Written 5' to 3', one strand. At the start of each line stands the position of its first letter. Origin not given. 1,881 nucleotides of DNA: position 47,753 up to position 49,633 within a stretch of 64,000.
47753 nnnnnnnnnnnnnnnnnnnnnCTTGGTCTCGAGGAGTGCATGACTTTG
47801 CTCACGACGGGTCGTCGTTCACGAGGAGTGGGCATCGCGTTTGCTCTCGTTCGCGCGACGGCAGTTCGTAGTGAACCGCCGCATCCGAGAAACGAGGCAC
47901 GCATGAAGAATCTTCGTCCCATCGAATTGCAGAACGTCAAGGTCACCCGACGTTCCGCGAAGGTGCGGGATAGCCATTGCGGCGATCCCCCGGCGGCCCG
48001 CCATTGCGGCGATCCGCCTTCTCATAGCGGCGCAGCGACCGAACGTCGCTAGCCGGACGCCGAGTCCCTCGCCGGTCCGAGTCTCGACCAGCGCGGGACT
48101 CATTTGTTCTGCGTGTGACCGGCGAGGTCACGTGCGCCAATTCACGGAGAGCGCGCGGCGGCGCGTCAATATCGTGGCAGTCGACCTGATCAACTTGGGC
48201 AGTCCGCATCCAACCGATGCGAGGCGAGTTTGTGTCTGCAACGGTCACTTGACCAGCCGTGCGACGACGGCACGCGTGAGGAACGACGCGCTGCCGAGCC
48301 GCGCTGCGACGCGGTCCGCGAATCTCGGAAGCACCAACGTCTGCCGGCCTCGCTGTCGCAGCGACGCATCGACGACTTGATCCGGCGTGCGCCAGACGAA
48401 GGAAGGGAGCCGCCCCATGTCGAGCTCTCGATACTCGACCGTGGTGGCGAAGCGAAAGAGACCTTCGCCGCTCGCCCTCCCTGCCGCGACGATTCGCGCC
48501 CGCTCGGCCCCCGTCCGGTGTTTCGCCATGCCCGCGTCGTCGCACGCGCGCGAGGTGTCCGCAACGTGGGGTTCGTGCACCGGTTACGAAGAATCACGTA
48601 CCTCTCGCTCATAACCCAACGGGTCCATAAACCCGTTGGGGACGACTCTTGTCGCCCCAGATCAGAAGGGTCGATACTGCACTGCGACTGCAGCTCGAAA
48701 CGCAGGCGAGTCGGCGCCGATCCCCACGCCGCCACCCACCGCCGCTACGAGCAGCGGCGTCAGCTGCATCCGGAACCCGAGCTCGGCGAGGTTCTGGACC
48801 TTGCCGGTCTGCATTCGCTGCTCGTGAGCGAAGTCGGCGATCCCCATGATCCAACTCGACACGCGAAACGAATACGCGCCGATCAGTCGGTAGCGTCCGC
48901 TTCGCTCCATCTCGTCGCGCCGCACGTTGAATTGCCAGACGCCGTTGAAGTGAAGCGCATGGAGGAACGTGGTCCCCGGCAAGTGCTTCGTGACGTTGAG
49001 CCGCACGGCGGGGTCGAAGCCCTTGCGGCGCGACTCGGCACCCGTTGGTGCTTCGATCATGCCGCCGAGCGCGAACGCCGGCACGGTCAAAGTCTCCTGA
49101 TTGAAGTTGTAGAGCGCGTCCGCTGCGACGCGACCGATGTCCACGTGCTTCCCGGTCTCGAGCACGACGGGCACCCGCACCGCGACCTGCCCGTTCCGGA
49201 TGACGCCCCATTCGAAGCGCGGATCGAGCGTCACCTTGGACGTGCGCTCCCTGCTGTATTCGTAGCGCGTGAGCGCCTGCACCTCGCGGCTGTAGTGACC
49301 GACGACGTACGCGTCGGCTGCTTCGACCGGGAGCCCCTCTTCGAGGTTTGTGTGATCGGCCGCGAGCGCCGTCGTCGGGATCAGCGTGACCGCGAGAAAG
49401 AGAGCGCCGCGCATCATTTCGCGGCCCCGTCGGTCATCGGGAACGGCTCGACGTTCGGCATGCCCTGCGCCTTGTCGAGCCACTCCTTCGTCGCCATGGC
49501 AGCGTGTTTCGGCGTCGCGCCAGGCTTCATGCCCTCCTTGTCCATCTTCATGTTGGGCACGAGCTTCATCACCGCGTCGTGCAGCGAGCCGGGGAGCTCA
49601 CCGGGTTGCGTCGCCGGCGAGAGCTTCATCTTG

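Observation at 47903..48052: Second HCGDPP-repeat peptide gene, divergent from a GMC oxidoreductase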

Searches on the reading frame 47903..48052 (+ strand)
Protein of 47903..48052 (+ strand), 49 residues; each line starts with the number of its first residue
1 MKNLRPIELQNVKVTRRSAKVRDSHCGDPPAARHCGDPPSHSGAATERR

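Call 11: search_protein_families(library=pfam, proteins=[window:47903-48052:+], max_evalue=0.01)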
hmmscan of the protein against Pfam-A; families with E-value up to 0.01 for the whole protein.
window:47903-48052:+ (49 aa): 0 families

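Call 12: search_protein_families(library=ncbifam, proteins=[window:47903-48052:+], max_evalue=1)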
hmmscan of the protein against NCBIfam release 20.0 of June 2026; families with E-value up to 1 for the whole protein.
window:47903-48052:+ (49 aa): 0 families

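Call 13: find_homologous_proteins(query=window:47903-48049:+, max_evalue=10)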
Query seq(49 aa): no candidate shares three 5-residue words with the query. No homologue found.
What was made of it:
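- Tried and rejected: The word-indexed protein search with the single peptide returned nothing (call 13).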

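Call 33: search_protein_representatives(alignment_id=A1)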
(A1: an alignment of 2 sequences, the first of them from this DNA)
Query: 2 sequences, 51 profile positions. Proteins with E-value up to 0.001 (for the whole library): 18; up to 1e-10: 5; up to 1e-30: 0. The best 18 are listed.
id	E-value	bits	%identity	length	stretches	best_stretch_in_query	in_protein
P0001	3.3e-28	113.4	-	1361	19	25-48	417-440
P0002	2.3e-15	72.3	-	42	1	1-41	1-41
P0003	2.4e-13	65.8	-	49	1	1-51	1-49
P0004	9.6e-13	63.9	-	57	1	1-39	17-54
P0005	6.8e-11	58.0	-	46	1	1-49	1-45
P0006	5.1e-09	52.0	-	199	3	23-48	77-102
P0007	5.7e-08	48.6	-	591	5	24-50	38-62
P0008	2.7e-07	46.4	-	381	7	21-51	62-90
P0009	5.3e-07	45.5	-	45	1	1-50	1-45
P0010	5.6e-07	45.4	-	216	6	16-51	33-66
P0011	6.4e-05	38.8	-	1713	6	15-50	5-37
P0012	6.7e-05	38.8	-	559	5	16-50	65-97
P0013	1.3e-04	37.9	-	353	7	16-51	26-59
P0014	3.0e-04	36.7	-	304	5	24-49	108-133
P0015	3.8e-04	36.3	-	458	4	18-29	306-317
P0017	6.1e-04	35.7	-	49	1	1-50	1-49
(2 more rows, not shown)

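Call 36: list_cluster_members(proteins=[P0002, P0003, P0004, P0005, P0009, P0017])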
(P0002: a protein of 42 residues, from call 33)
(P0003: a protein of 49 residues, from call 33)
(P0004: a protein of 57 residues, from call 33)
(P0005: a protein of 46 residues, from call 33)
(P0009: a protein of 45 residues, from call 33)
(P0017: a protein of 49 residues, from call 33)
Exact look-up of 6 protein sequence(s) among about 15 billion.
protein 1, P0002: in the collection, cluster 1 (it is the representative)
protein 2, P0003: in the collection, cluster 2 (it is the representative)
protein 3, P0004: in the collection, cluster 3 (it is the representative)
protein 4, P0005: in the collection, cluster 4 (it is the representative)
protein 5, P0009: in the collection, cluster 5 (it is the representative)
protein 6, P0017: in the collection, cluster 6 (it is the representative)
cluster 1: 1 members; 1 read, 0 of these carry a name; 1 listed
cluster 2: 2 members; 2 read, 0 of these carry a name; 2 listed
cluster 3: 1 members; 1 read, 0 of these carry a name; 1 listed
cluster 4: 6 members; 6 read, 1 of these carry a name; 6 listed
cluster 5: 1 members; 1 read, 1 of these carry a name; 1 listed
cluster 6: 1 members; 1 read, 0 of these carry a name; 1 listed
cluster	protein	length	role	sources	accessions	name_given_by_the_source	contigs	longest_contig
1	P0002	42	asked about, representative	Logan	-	-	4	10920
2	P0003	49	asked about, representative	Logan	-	-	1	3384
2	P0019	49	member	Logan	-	-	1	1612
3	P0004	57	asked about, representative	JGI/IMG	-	-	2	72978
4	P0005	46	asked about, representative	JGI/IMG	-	hypothetical protein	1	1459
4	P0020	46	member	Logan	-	-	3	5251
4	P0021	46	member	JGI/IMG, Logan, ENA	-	-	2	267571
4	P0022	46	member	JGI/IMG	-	-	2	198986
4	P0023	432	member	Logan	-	-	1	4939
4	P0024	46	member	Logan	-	-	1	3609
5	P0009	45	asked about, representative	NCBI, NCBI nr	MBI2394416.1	MAG: hypothetical protein HYV09_32900 [Deltaproteobacteria bacterium] | hypothetical protein [Deltaproteobacteria bacterium]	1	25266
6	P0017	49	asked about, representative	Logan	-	-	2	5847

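Call 37: find_encoding_contigs(protein=P0004, flank=10000, max_places=4)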
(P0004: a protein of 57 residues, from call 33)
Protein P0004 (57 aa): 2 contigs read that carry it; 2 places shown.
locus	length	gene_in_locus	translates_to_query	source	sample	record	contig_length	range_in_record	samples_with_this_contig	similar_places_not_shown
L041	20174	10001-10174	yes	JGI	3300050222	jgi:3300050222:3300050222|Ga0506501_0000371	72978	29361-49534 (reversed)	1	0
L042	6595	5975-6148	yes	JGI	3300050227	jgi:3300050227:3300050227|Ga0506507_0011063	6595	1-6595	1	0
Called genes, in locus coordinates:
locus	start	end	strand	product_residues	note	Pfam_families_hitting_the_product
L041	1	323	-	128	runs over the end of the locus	-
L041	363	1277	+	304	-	PF00753:Lactamase_B, PF12706:Lactamase_B_2 (weak)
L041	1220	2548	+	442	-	PF00067:p450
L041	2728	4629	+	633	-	PF00072:Response_reg, PF00989:PAS (faint), PF08448:PAS_4, PF13188:PAS_8 (faint), PF08447:PAS_3, PF13426:PAS_9 (weak), PF00512:HisKA (weak), PF02518:HATPase_c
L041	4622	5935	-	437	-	-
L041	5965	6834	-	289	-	PF00753:Lactamase_B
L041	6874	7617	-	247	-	PF04542:Sigma70_r2, PF07638:Sigma70_ECF, PF08281:Sigma70_r4_2, PF04545:Sigma70_r4, PF13490:zf-HC2 (weak)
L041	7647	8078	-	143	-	PF20398:DUF6691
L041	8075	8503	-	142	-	PF04143:Sulf_transp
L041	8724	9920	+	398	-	PF07690:MFS_1 (weak)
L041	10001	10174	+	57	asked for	-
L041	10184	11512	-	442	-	PF13450:NAD_binding_8 (weak), PF05199:GMC_oxred_C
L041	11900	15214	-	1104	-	PF00873:ACR_tran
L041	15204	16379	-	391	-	PF25919:BSH_CusB, PF25973:BSH_CzcB, PF25869:3HB_CusB, PF25954:Beta-barrel_RND_2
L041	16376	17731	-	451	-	PF02321:OEP (faint)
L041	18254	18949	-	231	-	PF01209:Ubie_methyltran, PF13489:Methyltransf_23, PF00398:RrnaAD (weak), PF13847:Methyltransf_31, PF08241:Methyltransf_11, PF08242:Methyltransf_12, PF13649:Methyltransf_25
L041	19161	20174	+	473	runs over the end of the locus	PF00501:AMP-binding (weak)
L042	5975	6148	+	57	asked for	-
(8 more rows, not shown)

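Call 38: find_encoding_contigs(protein=P0021, flank=10000, max_places=4)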
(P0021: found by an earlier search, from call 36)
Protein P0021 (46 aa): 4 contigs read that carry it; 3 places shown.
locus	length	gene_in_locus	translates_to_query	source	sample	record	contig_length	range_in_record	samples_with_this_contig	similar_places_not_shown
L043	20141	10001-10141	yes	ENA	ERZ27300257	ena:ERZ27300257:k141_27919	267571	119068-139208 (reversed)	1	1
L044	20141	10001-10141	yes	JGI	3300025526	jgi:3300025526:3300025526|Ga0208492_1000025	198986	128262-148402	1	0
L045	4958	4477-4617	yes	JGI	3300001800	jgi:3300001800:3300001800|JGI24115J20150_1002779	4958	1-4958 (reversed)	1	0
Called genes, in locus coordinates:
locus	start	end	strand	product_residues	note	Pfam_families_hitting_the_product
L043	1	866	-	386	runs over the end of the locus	PF00033:Cytochrome_B, PF14358:DUF4405 (weak), PF13631:Cytochrom_B_N_2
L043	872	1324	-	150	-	PF00355:Rieske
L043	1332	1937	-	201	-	PF00127:Copper-bind (faint), PF13620:CarboxypepD_reg, PF13715:CarbopepD_reg_2 (weak), PF14686:fn3_3 (weak)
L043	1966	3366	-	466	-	-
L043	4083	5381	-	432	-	PF13450:NAD_binding_8 (weak), PF05199:GMC_oxred_C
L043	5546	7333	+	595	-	PF00672:HAMP, PF00512:HisKA, PF02518:HATPase_c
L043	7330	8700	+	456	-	PF00072:Response_reg, PF00158:Sigma54_activat, PF14532:Sigma54_activ_2, PF01078:Mg_chelatase, PF00004:AAA (faint), PF07728:AAA_5 (weak), PF25601:AAA_lid_14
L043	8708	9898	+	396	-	PF07690:MFS_1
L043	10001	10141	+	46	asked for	-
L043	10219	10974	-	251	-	-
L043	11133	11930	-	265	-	-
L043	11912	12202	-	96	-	-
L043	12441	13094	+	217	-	PF00211:Guanylate_cyc, PF04945:YHS (weak)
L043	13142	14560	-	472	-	PF07732:Cu-oxidase_3, PF00394:Cu-oxidase, PF07731:Cu-oxidase_2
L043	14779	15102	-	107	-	-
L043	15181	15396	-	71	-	-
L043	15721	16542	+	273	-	PF03372:Exo_endo_phos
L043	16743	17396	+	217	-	PF01209:Ubie_methyltran, PF13489:Methyltransf_23, PF13847:Methyltransf_31, PF08241:Methyltransf_11, PF08242:Methyltransf_12, PF13649:Methyltransf_25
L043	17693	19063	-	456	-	PF07732:Cu-oxidase_3, PF00394:Cu-oxidase, PF07731:Cu-oxidase_2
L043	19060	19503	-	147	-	-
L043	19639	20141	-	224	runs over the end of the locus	-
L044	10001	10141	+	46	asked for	-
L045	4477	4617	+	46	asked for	-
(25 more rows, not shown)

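Call 39: find_encoding_contigs(protein=P0009, flank=10000, max_places=3)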
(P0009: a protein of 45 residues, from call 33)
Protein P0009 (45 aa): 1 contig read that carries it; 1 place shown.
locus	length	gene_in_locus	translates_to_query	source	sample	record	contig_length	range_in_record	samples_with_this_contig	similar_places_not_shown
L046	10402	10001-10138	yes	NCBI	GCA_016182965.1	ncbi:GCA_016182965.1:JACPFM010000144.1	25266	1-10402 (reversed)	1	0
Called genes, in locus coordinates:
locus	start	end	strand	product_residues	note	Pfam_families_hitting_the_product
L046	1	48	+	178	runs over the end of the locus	-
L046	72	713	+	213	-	PF02525:Flavodoxin_2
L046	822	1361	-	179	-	PF01066:CDP-OH_P_transf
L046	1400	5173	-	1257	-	PF00069:Pkinase, PF07714:PK_Tyr_Ser-Thr, PF17667:Pkinase_fungal (weak), PF13191:AAA_16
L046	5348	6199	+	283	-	PF00069:Pkinase, PF07714:PK_Tyr_Ser-Thr, PF01636:APH (faint), PF03109:ABC1 (weak)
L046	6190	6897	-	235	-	PF02698:DUF218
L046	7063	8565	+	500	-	PF00672:HAMP (weak), PF00512:HisKA, PF02518:HATPase_c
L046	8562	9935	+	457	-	PF00072:Response_reg, PF00158:Sigma54_activat, PF14532:Sigma54_activ_2, PF01078:Mg_chelatase (weak), PF07728:AAA_5 (weak), PF25601:AAA_lid_14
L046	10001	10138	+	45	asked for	-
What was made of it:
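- In L046 and L043 the peptide gene is the last gene of an HK-RR(-MFS) operon (calls 38, 39).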

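Call 40: find_encoding_contigs(protein=P0002, flank=10000, max_places=4)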
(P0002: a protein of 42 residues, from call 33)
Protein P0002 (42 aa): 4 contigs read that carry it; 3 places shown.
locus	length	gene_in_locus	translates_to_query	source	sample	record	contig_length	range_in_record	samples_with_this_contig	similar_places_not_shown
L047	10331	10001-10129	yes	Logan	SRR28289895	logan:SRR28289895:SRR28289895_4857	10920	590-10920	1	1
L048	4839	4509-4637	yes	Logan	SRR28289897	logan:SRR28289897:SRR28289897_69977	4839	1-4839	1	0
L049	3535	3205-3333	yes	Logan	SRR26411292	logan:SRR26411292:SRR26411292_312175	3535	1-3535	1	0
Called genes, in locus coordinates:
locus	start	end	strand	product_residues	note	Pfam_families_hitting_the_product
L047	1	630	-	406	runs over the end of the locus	?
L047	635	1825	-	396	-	PF25917:BSH_RND (weak), PF25919:BSH_CusB (weak), PF25973:BSH_CzcB, PF25893:HH_CzcB (weak), PF25954:Beta-barrel_RND_2, PF25967:RND-MFP_C (weak), PF25975:CzcB_C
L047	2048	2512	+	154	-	-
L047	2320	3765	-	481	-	PF07732:Cu-oxidase_3, PF00394:Cu-oxidase, PF07731:Cu-oxidase_2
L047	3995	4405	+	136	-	PF03860:Csp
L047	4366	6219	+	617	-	PF19291:TREH_N, PF00723:Glyco_hydro_15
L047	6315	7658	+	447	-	-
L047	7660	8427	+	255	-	-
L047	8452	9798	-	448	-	PF05834:Lycopene_cycl (faint), PF13450:NAD_binding_8 (faint), PF05199:GMC_oxred_C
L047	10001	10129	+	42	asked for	-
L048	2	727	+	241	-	?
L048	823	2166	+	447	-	-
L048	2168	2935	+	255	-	-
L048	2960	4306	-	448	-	PF05834:Lycopene_cycl (faint), PF13450:NAD_binding_8 (faint), PF05199:GMC_oxred_C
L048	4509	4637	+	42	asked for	-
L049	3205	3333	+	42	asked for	-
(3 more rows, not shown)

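Call 41: find_encoding_contigs(protein=P0017, flank=10000, max_places=3)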
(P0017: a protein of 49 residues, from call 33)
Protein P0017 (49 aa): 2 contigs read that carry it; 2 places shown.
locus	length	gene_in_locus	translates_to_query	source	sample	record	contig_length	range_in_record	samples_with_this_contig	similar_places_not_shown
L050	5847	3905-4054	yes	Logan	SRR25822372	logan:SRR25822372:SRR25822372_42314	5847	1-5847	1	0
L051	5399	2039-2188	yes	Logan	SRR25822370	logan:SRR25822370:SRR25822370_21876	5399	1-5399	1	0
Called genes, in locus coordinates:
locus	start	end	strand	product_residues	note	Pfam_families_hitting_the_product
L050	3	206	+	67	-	?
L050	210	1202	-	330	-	-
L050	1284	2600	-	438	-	PF00070:Pyr_redox (faint), PF00732:GMC_oxred_N (faint), PF05834:Lycopene_cycl (weak), PF07992:Pyr_redox_2 (weak), PF13450:NAD_binding_8 (weak), PF05199:GMC_oxred_C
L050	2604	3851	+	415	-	PF07690:MFS_1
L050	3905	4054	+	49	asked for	-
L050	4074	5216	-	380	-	PF01704:UDPGP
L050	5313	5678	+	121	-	-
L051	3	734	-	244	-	?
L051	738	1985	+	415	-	PF07690:MFS_1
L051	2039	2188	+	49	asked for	-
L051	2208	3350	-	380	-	PF01704:UDPGP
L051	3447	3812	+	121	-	-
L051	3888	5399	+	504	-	?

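Call 43: find_homologous_proteins(query=A2, max_evalue=1)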
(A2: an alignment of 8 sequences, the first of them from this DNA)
Query A2 (8 sequences) (49 aa, profile of the alignment): 11 proteins with E <= 1 among 874 candidates.
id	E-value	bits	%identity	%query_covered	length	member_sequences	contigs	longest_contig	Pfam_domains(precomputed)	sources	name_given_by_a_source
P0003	1.1e-22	97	52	100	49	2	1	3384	-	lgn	-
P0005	2.4e-20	90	51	76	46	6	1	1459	-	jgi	jgi:hypothetical protein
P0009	9.7e-18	81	51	98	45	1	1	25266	-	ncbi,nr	ncbi:MAG: hypothetical protein HYV09_32900 [Deltaproteobacteria bacterium]|nr:hypothetical protein [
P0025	1.2e-17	81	49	76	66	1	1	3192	-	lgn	-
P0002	6.6e-17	79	76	76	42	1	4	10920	-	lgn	-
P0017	1.8e-16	77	42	82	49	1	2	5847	-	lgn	-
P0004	4.8e-16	76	58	82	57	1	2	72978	-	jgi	-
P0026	1.3e-12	65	52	82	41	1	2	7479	-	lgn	-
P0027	6.7e-7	47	45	94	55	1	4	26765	-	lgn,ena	-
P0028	2.7e-5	41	37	80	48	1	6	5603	-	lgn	-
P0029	5.2e-2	31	34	84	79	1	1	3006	-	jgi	jgi:hypothetical protein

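Call 45: find_encoding_contigs(protein=P0027, flank=10000, max_places=3)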
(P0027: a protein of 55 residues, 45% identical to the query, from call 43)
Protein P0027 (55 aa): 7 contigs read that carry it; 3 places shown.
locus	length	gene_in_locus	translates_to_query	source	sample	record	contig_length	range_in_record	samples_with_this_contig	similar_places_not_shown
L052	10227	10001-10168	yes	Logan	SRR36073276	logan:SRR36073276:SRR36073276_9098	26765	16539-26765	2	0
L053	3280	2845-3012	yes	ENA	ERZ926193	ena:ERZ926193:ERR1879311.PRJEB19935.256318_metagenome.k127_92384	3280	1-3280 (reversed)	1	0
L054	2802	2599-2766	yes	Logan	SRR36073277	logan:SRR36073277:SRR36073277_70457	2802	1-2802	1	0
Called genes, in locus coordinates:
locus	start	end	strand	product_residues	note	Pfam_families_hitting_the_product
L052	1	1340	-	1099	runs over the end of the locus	PF00873:ACR_tran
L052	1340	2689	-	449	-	PF19335:HMBD, PF25919:BSH_CusB, PF25954:Beta-barrel_RND_2, PF25967:RND-MFP_C (weak), PF25975:CzcB_C, PF25989:YknX_C (weak)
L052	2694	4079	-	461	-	-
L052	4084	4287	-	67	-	-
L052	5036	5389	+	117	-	-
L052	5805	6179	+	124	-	PF07731:Cu-oxidase_2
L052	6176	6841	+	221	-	PF00211:Guanylate_cyc, PF04945:YHS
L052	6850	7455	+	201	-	-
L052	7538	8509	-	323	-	PF01436:NHL (faint), PF08450:SGL (faint)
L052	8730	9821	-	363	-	PF02239:Cytochrom_D1 (faint), PF08450:SGL (faint), PF10282:Lactonase (faint), PF21783:YNCE, PF22494:choice_anch_I (faint), PF16819:DUF5074 (weak)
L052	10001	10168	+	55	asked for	-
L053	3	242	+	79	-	?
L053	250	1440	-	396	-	PF01053:Cys_Met_Meta_PP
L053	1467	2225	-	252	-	PF04055:Radical_SAM, PF18693:TRAM_2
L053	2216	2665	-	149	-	-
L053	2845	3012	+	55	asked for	-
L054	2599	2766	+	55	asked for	-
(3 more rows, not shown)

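Call 46: find_encoding_contigs(protein=P0028, flank=10000, max_places=3)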
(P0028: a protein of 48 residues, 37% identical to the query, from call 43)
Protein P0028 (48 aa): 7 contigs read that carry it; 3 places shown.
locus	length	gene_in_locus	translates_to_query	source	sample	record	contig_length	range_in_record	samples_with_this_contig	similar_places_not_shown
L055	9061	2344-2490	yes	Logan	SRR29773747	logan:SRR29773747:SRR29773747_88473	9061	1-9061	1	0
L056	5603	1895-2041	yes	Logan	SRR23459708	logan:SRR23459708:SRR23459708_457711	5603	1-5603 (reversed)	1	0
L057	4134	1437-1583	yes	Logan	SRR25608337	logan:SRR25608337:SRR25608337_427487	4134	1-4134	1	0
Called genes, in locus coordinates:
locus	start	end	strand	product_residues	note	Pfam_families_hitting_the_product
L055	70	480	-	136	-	-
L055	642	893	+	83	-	-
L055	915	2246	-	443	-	PF13450:NAD_binding_8 (weak), PF05199:GMC_oxred_C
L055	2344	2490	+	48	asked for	-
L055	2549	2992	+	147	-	-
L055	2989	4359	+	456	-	PF07732:Cu-oxidase_3, PF00394:Cu-oxidase, PF07731:Cu-oxidase_2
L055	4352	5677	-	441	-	PF00072:Response_reg, PF00158:Sigma54_activat, PF14532:Sigma54_activ_2, PF25601:AAA_lid_14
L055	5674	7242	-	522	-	PF00672:HAMP, PF00512:HisKA, PF13581:HATPase_c_2 (weak), PF02518:HATPase_c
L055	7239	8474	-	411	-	-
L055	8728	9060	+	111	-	?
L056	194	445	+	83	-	-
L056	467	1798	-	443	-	PF13450:NAD_binding_8 (weak), PF05199:GMC_oxred_C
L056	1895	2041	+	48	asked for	-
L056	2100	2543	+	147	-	-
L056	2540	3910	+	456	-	PF07732:Cu-oxidase_3, PF00394:Cu-oxidase, PF07731:Cu-oxidase_2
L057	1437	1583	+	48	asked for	-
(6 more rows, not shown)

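Call 47: find_encoding_contigs(protein=P0026, flank=10000, max_places=2)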
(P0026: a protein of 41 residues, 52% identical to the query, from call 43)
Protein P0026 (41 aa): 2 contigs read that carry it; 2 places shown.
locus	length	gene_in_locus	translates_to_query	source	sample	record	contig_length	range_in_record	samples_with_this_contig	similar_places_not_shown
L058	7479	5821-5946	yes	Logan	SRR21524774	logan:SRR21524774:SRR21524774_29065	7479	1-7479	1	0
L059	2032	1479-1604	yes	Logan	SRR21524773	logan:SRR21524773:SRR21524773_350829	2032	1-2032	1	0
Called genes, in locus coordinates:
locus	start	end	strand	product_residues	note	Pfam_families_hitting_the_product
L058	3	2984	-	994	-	?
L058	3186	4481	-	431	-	PF00732:GMC_oxred_N (weak), PF05199:GMC_oxred_C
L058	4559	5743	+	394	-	PF07690:MFS_1 (weak)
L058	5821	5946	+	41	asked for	-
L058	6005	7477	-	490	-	?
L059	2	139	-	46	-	?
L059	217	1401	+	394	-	PF07690:MFS_1 (weak)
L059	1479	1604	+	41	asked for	-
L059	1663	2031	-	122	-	?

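Call 78: search_protein_families(library=pfam, proteins=[L041:8724-9920:+, L055:2549-2992:+, L047:6315-7658:+, L047:7660-8427:+, L043:10219-10974:-, L052:8730-9821:-], max_evalue=0.01)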
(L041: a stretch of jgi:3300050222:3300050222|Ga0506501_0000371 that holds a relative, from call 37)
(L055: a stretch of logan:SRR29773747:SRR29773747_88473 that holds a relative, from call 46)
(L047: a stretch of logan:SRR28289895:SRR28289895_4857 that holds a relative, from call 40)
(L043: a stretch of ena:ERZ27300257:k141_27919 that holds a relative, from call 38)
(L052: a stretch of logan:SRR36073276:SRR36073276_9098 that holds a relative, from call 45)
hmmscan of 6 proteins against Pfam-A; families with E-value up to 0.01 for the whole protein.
L041:8724-9920:+ (398 aa): 2 families
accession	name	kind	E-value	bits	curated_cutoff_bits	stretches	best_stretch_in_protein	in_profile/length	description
PF07690.21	MFS_1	-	7.2e-08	32.2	33.4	2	18-327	1-322/347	Major Facilitator Superfamily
PF12832.13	MFS_1_like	-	0.0085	15.6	25.2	1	226-365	15-155/373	MFS_1 like family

L055:2549-2992:+ (147 aa): 0 families

L047:6315-7658:+ (447 aa): 0 families

L047:7660-8427:+ (255 aa): 0 families

L043:10219-10974:- (251 aa): 2 families
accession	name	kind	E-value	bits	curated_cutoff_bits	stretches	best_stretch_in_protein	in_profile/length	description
PF00578.27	AhpC-TSA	-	2.7e-06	27.8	26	1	56-186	1-118/124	AhpC/TSA family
PF08534.16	Redoxin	-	0.0013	19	26.6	1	95-173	32-103/148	Redoxin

L052:8730-9821:- (363 aa): 5 families
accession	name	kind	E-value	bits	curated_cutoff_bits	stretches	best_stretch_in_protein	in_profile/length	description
PF16819.11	DUF5074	-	5.7e-12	45.8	27.2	1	108-264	71-234/353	Domain of unknown function (DUF5074)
PF21783.3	YNCE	-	2.2e-11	44.1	27.1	2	39-315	75-335/339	YNCE-like beta-propeller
PF02239.22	Cytochrom_D1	-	7.3e-07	28.5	25.5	0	301-349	30-78/368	Cytochrome D1 heme domain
PF08450.18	SGL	-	1e-06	29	26.3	0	48-226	61-234/246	SMP-30/Gluconolactonase/LRE-like region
PF10282.15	Lactonase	-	1.8e-05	24.6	21.7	0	301-339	239-277/344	Lactonase, 7-bladed beta-propeller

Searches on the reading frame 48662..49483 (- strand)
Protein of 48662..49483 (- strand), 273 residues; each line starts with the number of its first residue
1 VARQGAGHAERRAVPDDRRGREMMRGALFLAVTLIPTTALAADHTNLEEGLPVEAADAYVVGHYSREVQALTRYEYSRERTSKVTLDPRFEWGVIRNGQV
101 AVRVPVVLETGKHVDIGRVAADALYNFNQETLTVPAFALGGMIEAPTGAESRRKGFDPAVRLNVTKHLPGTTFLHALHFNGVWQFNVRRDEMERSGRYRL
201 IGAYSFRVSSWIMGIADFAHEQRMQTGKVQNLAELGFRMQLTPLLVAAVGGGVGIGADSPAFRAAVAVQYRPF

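Call 11: search_protein_families(library=pfam, proteins=[window:48662-49483:-], max_evalue=0.01)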
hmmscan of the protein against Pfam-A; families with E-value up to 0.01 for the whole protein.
window:48662-49483:- (273 aa): 1 family
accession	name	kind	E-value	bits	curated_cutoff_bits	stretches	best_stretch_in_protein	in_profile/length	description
PF13557.12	Phenol_MetA_deg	-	0.00027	21.5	22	1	72-261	25-231/242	Putative MetA-pathway of phenol degradation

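Call 12: search_protein_families(library=ncbifam, proteins=[window:48662-49483:-], max_evalue=1)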
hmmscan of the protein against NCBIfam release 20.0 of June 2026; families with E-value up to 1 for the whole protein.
window:48662-49483:- (273 aa): 0 families
